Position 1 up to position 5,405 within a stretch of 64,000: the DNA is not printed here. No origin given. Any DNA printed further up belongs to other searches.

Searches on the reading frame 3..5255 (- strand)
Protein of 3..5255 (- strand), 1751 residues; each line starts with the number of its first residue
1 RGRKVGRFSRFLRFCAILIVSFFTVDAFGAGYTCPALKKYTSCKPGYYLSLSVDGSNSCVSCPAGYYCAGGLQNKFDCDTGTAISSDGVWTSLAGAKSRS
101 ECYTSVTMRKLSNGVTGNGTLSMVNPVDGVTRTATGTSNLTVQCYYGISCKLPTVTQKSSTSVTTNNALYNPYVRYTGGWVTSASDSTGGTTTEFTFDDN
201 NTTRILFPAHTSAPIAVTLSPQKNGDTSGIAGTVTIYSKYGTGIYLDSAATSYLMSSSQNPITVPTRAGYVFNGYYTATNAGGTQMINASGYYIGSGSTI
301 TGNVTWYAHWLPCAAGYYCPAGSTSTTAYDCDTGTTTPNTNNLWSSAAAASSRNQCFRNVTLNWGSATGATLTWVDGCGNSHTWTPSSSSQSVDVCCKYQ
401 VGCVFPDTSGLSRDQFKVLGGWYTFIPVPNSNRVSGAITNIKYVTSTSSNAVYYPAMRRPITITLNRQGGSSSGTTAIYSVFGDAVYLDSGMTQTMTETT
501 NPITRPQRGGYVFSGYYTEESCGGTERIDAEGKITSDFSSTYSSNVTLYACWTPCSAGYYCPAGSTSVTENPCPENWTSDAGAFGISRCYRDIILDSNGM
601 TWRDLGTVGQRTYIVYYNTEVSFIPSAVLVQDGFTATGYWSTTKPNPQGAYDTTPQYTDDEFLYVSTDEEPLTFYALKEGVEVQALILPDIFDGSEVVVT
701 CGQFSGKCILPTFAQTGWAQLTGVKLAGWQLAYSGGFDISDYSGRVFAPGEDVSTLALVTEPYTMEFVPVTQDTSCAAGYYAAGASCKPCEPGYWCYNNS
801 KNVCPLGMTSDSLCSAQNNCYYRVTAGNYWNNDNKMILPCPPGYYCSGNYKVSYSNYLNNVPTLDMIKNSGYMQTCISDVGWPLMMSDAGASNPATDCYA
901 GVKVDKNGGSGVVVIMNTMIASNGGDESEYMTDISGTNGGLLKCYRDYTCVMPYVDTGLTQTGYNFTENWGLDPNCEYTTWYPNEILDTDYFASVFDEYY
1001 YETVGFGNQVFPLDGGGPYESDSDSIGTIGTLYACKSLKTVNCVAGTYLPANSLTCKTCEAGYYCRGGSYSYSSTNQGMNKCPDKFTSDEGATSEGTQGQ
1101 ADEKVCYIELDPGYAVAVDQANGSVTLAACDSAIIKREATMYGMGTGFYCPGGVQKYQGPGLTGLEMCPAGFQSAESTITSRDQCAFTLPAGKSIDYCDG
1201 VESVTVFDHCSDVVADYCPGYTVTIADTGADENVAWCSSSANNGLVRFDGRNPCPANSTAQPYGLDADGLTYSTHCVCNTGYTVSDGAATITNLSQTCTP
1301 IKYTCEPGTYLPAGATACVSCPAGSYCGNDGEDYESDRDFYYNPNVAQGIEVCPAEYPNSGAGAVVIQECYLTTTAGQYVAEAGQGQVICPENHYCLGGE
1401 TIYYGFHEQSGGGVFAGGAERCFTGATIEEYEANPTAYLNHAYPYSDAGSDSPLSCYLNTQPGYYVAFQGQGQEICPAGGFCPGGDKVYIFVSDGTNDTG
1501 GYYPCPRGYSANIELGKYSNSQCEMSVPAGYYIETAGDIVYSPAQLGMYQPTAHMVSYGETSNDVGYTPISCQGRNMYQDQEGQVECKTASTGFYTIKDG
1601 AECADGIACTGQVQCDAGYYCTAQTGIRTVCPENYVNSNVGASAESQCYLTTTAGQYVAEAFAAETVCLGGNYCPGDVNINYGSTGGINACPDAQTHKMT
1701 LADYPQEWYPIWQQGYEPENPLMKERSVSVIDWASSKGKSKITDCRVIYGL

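Call 58: search_protein_families(library=pfam, proteins=[window:3-5255:-], max_evalue=0.01)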
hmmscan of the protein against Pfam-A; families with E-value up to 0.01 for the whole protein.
window:3-5255:- (1751 aa): 1 family
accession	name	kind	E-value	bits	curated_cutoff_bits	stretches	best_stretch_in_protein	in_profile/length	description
PF09479.16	Flg_new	-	0.0037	17.8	27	1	494-550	16-64/65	Listeria-Bacteroides repeat domain (List_Bact_rpt)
